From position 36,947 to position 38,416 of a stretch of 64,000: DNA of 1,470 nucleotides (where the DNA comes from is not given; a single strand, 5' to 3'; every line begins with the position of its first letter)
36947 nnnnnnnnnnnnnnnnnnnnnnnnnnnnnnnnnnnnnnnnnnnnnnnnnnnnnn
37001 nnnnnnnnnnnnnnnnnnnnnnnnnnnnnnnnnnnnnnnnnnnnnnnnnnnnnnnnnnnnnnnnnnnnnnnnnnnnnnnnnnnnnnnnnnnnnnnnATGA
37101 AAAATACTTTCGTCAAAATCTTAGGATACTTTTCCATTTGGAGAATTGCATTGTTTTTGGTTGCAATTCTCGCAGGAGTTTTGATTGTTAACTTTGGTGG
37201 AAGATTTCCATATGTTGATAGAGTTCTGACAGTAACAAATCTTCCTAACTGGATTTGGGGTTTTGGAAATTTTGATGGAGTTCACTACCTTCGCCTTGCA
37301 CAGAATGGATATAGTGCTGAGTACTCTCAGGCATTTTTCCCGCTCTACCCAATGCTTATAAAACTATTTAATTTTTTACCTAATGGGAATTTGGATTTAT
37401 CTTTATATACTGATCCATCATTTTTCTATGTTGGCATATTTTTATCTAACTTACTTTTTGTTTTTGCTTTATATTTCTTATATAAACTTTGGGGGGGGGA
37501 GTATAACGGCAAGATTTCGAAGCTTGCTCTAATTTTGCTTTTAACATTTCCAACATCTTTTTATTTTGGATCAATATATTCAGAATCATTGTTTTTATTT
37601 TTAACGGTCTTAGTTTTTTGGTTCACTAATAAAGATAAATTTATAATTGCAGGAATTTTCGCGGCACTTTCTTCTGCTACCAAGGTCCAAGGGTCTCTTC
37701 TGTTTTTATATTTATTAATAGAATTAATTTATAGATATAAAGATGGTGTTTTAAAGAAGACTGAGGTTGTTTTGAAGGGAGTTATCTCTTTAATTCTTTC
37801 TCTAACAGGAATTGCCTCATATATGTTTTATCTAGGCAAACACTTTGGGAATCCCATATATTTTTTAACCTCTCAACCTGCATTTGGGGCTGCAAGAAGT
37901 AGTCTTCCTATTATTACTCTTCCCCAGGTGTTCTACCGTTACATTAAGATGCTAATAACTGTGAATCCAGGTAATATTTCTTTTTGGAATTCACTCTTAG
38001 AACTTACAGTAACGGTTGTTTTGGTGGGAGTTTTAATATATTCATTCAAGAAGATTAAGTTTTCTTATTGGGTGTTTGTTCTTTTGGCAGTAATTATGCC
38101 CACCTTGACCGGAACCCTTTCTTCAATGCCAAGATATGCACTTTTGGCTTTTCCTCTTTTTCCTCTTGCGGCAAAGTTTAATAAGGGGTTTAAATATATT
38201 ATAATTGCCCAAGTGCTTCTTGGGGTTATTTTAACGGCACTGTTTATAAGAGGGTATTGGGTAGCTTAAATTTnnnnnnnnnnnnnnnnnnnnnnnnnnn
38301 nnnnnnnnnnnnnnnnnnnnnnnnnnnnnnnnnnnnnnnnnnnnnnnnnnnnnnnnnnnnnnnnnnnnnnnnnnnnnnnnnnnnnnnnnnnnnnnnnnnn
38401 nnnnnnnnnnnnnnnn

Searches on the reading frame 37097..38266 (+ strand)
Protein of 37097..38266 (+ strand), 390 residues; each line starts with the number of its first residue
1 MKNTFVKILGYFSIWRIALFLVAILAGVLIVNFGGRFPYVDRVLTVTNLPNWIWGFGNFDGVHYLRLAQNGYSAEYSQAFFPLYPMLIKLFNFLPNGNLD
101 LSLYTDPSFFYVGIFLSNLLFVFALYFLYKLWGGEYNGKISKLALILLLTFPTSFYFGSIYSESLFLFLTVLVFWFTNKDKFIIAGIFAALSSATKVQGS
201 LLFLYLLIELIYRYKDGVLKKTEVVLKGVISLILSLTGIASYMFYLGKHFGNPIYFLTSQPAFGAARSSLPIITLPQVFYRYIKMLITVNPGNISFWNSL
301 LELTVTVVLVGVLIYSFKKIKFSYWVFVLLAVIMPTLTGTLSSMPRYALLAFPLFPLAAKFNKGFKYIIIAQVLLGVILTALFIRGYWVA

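Call 4: search_protein_families(library=pfam, proteins=[window:37097-38266:+], max_evalue=1)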
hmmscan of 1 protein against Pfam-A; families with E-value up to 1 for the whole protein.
window:37097-38266:+ (390 aa): 1 family
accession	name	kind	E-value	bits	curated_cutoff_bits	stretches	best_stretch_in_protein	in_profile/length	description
PF04188.19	Mannosyl_trans2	-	3.9e-11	43.4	22.4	1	51-245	53-250/443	Mannosyltransferase (PIG-V)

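Call 5: find_homologous_proteins(query=window:37097-38266:+, max_evalue=0.00001)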
Query window:37097-38266:+ (390 aa): 3356 proteins with E <= 0.00001 among 8000 candidates; the best 120 are listed.
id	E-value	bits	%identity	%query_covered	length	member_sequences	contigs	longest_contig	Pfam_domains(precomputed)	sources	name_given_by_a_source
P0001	2.7e-245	832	100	100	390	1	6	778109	PF04188.19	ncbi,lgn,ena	-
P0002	2.7e-224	763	90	100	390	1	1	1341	PF04188.19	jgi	-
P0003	2.0e-217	740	92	95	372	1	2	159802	PF04188.19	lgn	-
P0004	7.4e-216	735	87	100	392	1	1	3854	PF04188.19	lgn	-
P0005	2.9e-208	710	84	100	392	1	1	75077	PF04188.19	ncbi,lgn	-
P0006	4.3e-207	706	83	100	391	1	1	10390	PF04188.19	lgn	-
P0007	1.0e-205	702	83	100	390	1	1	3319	PF04188.19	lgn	-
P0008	1.1e-203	695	82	100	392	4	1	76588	PF04188.19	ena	-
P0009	4.0e-199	680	79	100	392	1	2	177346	PF04188.19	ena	-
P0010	8.7e-196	669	80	100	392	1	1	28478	PF04188.19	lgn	-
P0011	1.4e-187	642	76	100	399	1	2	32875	PF04188.19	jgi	-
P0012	2.5e-180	618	71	100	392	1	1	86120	PF04188.19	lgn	-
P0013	1.4e-179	616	72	100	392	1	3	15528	PF04188.19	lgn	-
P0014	1.2e-176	606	71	100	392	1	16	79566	PF04188.19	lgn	-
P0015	1.5e-169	583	66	100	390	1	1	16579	PF04188.19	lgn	-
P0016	5.5e-167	574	67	100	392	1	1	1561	PF04188.19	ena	-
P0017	1.5e-165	570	68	100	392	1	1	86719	PF04188.19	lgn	-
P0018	7.2e-165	567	66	100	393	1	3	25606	PF04188.19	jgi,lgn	-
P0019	6.7e-163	561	66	100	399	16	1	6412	PF09594.17,PF04188.19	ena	-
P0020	1.5e-162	560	66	100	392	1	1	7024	PF09594.17,PF04188.19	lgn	-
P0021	2.5e-161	556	66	98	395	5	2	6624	PF04188.19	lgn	-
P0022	7.6e-160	551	62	100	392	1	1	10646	PF04188.19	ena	-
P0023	2.6e-159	549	65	100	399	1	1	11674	PF09594.17,PF04188.19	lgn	-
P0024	4.4e-159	548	65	100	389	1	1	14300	PF09594.17,PF04188.19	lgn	-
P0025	9.4e-158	544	64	100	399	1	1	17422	PF09594.17,PF04188.19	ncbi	-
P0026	1.2e-157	543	66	98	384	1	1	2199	PF04188.19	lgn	-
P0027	3.4e-157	542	65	98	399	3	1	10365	PF04188.19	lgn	-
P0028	9.5e-157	541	63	100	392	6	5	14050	PF04188.19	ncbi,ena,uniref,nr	ncbi:hypothetical protein A2393_02360 [Candidatus Woesebacteria bacterium RIFOXYB1_FULL_41_13]|unire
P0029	7.7e-155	534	63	100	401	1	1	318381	PF04188.19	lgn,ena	-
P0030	1.9e-153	530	64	97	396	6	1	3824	PF04188.19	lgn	-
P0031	1.6e-152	527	61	100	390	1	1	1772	PF09594.17,PF04188.19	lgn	-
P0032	2.2e-152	526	62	100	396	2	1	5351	PF04188.19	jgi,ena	jgi:hypothetical protein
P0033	3.5e-152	526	62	100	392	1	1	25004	PF04188.19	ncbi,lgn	ncbi:MAG: mannosyltransferase family protein [Patescibacteria group bacterium]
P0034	3.6e-152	526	63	100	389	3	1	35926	PF09594.17,PF04188.19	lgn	-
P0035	9.8e-152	524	62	99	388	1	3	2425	PF04188.19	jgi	jgi:Gpi18-like mannosyltransferase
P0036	1.3e-150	520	62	100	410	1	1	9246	PF04188.19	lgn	-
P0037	2.9e-150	519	61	100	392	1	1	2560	PF04188.19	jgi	-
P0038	3.2e-150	519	59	100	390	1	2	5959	PF04188.19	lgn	-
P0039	2.4e-149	516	61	99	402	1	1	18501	PF04188.19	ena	-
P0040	5.3e-149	515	62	100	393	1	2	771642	PF04188.19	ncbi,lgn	-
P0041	3.0e-148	513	63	98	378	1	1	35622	PF09594.17,PF04188.19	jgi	jgi:Gpi18-like mannosyltransferase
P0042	5.5e-148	512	61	99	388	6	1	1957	PF04188.19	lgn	-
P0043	1.4e-146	507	60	99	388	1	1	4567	PF04188.19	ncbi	-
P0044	4.7e-146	505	62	100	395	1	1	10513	PF09594.17,PF04188.19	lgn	-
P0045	3.5e-145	502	63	94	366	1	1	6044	PF04188.19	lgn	-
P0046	4.4e-145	502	63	97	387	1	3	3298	PF04188.19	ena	-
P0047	5.3e-145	502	62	99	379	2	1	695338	PF04188.19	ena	-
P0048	2.2e-140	487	57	100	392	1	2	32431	PF04188.19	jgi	jgi:Gpi18-like mannosyltransferase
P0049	1.1e-139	484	59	100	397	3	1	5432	PF09594.17,PF04188.19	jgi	-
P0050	4.6e-139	482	58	100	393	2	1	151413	PF04188.19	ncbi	-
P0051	5.0e-138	479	64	91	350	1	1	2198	PF04188.19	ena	-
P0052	5.6e-138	479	59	98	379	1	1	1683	PF04188.19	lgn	-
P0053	1.5e-136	474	58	100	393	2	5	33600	PF09594.17,PF04188.19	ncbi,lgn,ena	ncbi:MAG: mannosyltransferase family protein [Patescibacteria group bacterium]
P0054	3.8e-135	469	58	100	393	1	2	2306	PF09594.17,PF04188.19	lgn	-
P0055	4.1e-134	466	57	100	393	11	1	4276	PF09594.17,PF04188.19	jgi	-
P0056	4.4e-134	466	57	96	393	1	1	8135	PF04188.19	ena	-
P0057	6.0e-134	466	57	96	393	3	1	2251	PF04188.19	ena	-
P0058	6.8e-134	465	57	96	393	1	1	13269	PF04188.19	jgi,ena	-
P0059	9.3e-134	465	57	96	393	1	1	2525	PF04188.19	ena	-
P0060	1.0e-133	465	57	96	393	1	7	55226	PF04188.19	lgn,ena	-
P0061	1.4e-133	464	57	96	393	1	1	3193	PF04188.19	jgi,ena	-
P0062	1.6e-133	464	57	96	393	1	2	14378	PF04188.19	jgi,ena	-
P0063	2.1e-133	464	57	96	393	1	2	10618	PF04188.19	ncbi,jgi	-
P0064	2.2e-133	464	57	96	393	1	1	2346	PF04188.19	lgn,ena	-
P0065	2.2e-133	464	57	96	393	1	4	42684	PF04188.19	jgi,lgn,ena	-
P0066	2.6e-133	463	57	96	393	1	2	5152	PF04188.19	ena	-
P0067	3.0e-133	463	57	96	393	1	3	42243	PF04188.19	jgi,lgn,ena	-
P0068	3.1e-133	463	57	96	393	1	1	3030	PF04188.19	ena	-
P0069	3.3e-133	463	57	96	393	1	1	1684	PF04188.19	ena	-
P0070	7.8e-133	462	57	96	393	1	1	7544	PF04188.19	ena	-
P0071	8.1e-133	462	57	96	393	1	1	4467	PF04188.19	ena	-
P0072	1.6e-132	461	56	96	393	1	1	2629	PF04188.19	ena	-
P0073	1.8e-132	461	57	96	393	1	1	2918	PF04188.19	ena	-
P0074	2.6e-132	460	57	96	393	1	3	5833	PF04188.19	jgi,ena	-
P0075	5.5e-132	459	57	96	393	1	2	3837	PF04188.19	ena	-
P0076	7.6e-132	459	56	96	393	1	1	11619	PF04188.19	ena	-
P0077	1.8e-131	457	57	100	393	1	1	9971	PF04188.19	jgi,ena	-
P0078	1.3e-130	455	57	95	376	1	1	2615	PF04188.19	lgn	-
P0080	2.1e-126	441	55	100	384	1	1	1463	PF09594.17,PF04188.19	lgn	-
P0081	5.5e-125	436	56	100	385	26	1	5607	PF04188.19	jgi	-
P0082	1.3e-118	415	60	83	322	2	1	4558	PF04188.19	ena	-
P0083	3.3e-118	414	54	98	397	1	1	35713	PF04188.19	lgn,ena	-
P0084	5.0e-118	413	54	98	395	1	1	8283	PF04188.19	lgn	-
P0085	6.8e-118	413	52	100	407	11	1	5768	PF04188.19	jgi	-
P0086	1.7e-117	411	54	98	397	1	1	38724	PF04188.19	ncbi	-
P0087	1.9e-117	411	54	98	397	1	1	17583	PF04188.19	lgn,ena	-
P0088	2.1e-117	411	55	100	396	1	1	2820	PF04188.19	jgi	jgi:Gpi18-like mannosyltransferase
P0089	3.2e-117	410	54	99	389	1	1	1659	PF04188.19,PF13231.13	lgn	-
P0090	5.9e-117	410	55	99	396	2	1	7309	PF04188.19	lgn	-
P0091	3.6e-116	407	52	99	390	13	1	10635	PF04188.19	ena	-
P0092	6.6e-115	403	51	99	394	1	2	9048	PF04188.19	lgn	-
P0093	8.1e-115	403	53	99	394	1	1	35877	PF04188.19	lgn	-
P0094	9.0e-115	402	52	98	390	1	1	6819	PF04188.19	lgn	-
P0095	1.2e-114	402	53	99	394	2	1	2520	PF04188.19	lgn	-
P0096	1.6e-114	402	53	99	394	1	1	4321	PF04188.19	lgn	-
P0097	1.7e-114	401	54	99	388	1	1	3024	PF04188.19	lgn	-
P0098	2.7e-114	401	53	98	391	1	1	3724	PF04188.19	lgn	-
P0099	5.8e-114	400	51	98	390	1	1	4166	PF04188.19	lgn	-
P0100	8.4e-114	399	54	99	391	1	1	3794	PF04188.19,PF13231.13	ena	-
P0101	9.3e-114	399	54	98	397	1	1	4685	PF04188.19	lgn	-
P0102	1.3e-113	399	54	99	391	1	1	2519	PF04188.19,PF13231.13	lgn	-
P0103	2.1e-113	398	52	99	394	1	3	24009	PF04188.19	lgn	-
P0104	2.3e-113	398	52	100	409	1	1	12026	PF04188.19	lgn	-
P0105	3.0e-113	397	52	100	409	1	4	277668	PF04188.19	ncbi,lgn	-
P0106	4.5e-113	397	53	100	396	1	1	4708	PF04188.19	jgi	-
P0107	5.8e-113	396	52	99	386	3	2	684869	PF04188.19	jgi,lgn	jgi:Gpi18-like mannosyltransferase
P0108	6.4e-113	396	53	99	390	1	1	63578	PF04188.19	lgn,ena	-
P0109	6.9e-113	396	52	100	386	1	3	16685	PF04188.19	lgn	-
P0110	7.3e-113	396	52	98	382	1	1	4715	PF04188.19,PF13231.13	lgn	-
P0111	7.4e-113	396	53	100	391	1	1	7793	PF04188.19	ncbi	-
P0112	9.0e-113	396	52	99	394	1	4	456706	PF04188.19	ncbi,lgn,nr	ncbi:hypothetical protein HYS96_02450 [Candidatus Daviesbacteria bacterium]|nr:hypothetical protein 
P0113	9.8e-113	396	53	98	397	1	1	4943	PF04188.19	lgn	-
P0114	1.3e-112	395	52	99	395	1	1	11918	PF04188.19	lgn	-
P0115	1.4e-112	395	51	100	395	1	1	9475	PF04188.19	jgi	jgi:Gpi18-like mannosyltransferase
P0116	1.5e-112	395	52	99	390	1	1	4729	PF04188.19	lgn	-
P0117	2.0e-112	395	51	100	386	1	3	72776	PF04188.19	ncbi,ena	-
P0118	2.2e-112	395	52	98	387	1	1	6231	PF04188.19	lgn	-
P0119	3.2e-112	394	52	99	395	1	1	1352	PF04188.19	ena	-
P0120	1.2e-111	392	52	98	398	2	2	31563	PF04188.19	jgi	-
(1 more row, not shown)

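Call 6: find_encoding_contigs(protein=window:37097-38266:+, flank=3000, max_places=10)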
Protein window:37097-38266:+ (390 aa): 9 contigs read that carry it; 4 places shown.
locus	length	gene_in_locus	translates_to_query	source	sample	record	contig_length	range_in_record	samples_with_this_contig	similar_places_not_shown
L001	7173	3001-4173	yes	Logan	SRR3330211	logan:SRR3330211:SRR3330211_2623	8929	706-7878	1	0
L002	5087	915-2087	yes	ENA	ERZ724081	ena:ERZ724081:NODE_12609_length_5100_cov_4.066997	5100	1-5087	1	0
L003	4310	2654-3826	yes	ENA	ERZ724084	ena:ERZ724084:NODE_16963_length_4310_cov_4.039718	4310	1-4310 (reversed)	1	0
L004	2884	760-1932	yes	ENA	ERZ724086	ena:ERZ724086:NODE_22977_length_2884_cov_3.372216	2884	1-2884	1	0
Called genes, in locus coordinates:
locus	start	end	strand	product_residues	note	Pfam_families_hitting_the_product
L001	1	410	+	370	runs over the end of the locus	?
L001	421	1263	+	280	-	PF00535:Glycos_transf_2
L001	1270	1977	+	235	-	PF00106:adh_short, PF08659:KR, PF13561:adh_short_C2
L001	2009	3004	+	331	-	PF13579:Glyco_trans_4_4 (faint), PF13439:Glyco_transf_4 (weak), PF20706:GT4-conflict (weak), PF00534:Glycos_transf_1, PF13692:Glyco_trans_1_4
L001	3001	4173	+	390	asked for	PF04188:Mannosyl_trans2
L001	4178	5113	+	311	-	PF01073:3Beta_HSD (faint), PF01370:Epimerase, PF02719:Polysacc_synt_2 (faint), PF07993:NAD_binding_4 (faint), PF16363:GDP_Man_Dehyd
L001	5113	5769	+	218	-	PF00535:Glycos_transf_2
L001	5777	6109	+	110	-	PF10066:DUF2304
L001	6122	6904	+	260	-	PF00535:Glycos_transf_2, PF10111:Glyco_tranf_2_2 (weak), PF13641:Glyco_tranf_2_3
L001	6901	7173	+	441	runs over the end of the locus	?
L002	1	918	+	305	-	?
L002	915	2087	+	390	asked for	PF04188:Mannosyl_trans2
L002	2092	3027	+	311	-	PF01073:3Beta_HSD (faint), PF01370:Epimerase, PF02719:Polysacc_synt_2 (faint), PF07993:NAD_binding_4 (faint), PF16363:GDP_Man_Dehyd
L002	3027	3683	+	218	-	PF00535:Glycos_transf_2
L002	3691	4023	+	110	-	PF10066:DUF2304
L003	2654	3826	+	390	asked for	PF04188:Mannosyl_trans2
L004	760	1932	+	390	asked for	PF04188:Mannosyl_trans2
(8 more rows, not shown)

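Call 11: find_related_loci(query=A1, collection=genome_contigs, flank=5000)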
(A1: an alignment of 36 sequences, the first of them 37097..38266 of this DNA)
Query A1 (390 aa) in genome_contigs; peptide patterns used: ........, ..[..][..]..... (x = any residue, [..] = any of these).
599 stretches matched a pattern (row limit reached: there are more); 218 encode a relative of the query (tblastn E <= 1e-3); the best 80 are kept; 80 distinct loci.
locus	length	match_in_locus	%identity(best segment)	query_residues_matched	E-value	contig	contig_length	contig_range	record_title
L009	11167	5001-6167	66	2-390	8e-169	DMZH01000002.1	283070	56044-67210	MAG TPA_asm: Candidatus Woesebacteria bacterium isolate UBA8517 contig_17954, whole genome shotgun sequence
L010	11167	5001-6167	67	2-390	2e-165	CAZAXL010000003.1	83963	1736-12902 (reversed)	MAG TPA_asm: uncultured Gammaproteobacteria bacterium isolate SRP062349_co2_103 genome assembly, contig: NODE_179_length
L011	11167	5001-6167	64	2-390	9e-156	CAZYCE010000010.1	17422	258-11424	MAG TPA_asm: uncultured Gammaproteobacteria bacterium isolate binchicken_co220_61 genome assembly, contig: NODE_2027_len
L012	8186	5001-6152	64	11-390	8e-148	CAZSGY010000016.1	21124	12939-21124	MAG TPA_asm: uncultured Gammaproteobacteria bacterium isolate binchicken_co169_197 genome assembly, contig: k99_205088,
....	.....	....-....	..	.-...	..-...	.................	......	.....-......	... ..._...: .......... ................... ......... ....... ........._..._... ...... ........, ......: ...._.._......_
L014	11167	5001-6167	52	5-390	2e-123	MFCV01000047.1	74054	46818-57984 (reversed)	MAG: Candidatus Daviesbacteria bacterium RIFCSPHIGHO2_02_FULL_36_13 rifcsphigho2_02_scaffold_875, whole genome shotgun s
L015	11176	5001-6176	52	2-390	5e-117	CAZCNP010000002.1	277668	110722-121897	MAG TPA_asm: uncultured Gammaproteobacteria bacterium isolate binchicken_co38_1123 genome assembly, contig: NODE_94_leng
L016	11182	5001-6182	52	1-390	2e-116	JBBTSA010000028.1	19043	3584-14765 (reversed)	MAG: Patescibacteria group bacterium isolate H51-bin048_1 H51_bin048_1_000000000028, whole genome shotgun sequence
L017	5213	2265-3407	51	8-390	3e-116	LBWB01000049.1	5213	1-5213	MAG: Candidatus Woesebacteria bacterium GW2011_GWB1_39_12 UT24_C0049, whole genome shotgun sequence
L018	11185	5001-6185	50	2-390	6e-115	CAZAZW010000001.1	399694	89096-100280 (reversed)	MAG TPA_asm: uncultured Gammaproteobacteria bacterium isolate SRP090828_co2_161 genome assembly, contig: NODE_2_length_3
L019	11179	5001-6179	49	1-390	4e-114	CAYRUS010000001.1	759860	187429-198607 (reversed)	MAG TPA_asm: uncultured Gammaproteobacteria bacterium isolate SRP144015_co1_9 genome assembly, contig: NODE_2_length_759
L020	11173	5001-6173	52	7-390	3e-112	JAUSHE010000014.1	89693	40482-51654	MAG: Candidatus Daviesbacteria bacterium isolate E14_metabat.bin.170_sub E14_k141_1409817, whole genome shotgun sequence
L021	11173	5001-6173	52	6-390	5e-110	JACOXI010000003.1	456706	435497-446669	MAG: Candidatus Daviesbacteria bacterium isolate NC_groundwater_149_Ag_S-0.1um_39_14 S4_GD2017_2_S1_scaffold_3, whole ge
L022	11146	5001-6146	49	3-390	3e-110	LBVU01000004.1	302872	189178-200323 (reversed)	MAG: Candidatus Woesebacteria bacterium GW2011_GWB1_39_10 UT17_C0004, whole genome shotgun sequence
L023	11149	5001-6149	51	2-390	5e-110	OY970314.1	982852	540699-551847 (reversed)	MAG: Candidatus Woesebacteria bacterium isolate MFD01299.bin.c.5 genome assembly, chromosome: 1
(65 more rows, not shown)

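Call 14: find_encoding_contigs(protein=P0002, flank=1000, max_places=3)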
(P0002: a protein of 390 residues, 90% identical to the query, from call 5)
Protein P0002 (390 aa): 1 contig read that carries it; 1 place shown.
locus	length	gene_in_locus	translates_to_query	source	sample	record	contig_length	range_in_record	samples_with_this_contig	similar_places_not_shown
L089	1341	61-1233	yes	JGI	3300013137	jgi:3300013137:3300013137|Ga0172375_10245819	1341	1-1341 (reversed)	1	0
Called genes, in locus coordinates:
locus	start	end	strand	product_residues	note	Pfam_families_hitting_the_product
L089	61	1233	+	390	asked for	PF04188:Mannosyl_trans2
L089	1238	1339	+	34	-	?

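Call 15: find_encoding_contigs(protein=P0003, flank=3000, max_places=3)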
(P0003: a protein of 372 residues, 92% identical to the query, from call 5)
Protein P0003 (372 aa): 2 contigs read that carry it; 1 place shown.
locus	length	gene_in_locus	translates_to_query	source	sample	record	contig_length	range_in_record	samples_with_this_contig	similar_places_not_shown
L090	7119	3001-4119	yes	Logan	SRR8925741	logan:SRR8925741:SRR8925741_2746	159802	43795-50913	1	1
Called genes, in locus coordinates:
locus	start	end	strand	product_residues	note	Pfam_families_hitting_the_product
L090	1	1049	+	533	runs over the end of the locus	PF13231:PMT_2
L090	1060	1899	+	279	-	PF00535:Glycos_transf_2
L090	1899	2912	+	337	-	PF13439:Glyco_transf_4, PF20706:GT4-conflict, PF00534:Glycos_transf_1, PF13692:Glyco_trans_1_4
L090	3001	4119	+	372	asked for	PF04188:Mannosyl_trans2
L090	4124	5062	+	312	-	PF01073:3Beta_HSD (faint), PF01370:Epimerase, PF02719:Polysacc_synt_2 (faint), PF16363:GDP_Man_Dehyd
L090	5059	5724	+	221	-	PF00535:Glycos_transf_2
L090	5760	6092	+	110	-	PF10066:DUF2304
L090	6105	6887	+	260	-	PF00535:Glycos_transf_2, PF10111:Glyco_tranf_2_2, PF13641:Glyco_tranf_2_3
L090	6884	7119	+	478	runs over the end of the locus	-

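Call 16: find_encoding_contigs(protein=P0004, flank=1000, max_places=3)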
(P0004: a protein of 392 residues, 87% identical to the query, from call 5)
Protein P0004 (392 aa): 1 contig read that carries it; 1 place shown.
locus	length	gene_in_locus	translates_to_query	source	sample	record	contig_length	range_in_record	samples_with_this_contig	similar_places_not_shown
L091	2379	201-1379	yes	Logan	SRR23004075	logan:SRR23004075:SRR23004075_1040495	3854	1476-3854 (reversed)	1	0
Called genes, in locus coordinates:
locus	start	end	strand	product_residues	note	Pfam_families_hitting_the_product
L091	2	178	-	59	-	?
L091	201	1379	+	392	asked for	PF04188:Mannosyl_trans2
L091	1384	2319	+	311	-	PF01073:3Beta_HSD (faint), PF01370:Epimerase, PF02719:Polysacc_synt_2 (faint), PF16363:GDP_Man_Dehyd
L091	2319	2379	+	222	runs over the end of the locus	PF00535:Glycos_transf_2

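Call 17: find_encoding_contigs(protein=P0005, flank=1000, max_places=3)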
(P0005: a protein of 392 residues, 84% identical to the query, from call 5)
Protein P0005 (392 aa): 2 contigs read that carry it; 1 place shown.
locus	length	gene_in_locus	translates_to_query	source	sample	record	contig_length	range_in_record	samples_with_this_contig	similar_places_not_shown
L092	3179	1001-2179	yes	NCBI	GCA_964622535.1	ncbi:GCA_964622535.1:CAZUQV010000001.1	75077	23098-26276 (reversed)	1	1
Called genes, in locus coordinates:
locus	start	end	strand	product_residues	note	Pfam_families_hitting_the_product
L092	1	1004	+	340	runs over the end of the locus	PF13579:Glyco_trans_4_4 (faint), PF13439:Glyco_transf_4 (weak), PF00534:Glycos_transf_1, PF20706:GT4-conflict, PF13692:Glyco_trans_1_4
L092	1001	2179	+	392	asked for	PF04188:Mannosyl_trans2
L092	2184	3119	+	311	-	PF01073:3Beta_HSD (faint), PF01370:Epimerase, PF02719:Polysacc_synt_2 (faint), PF16363:GDP_Man_Dehyd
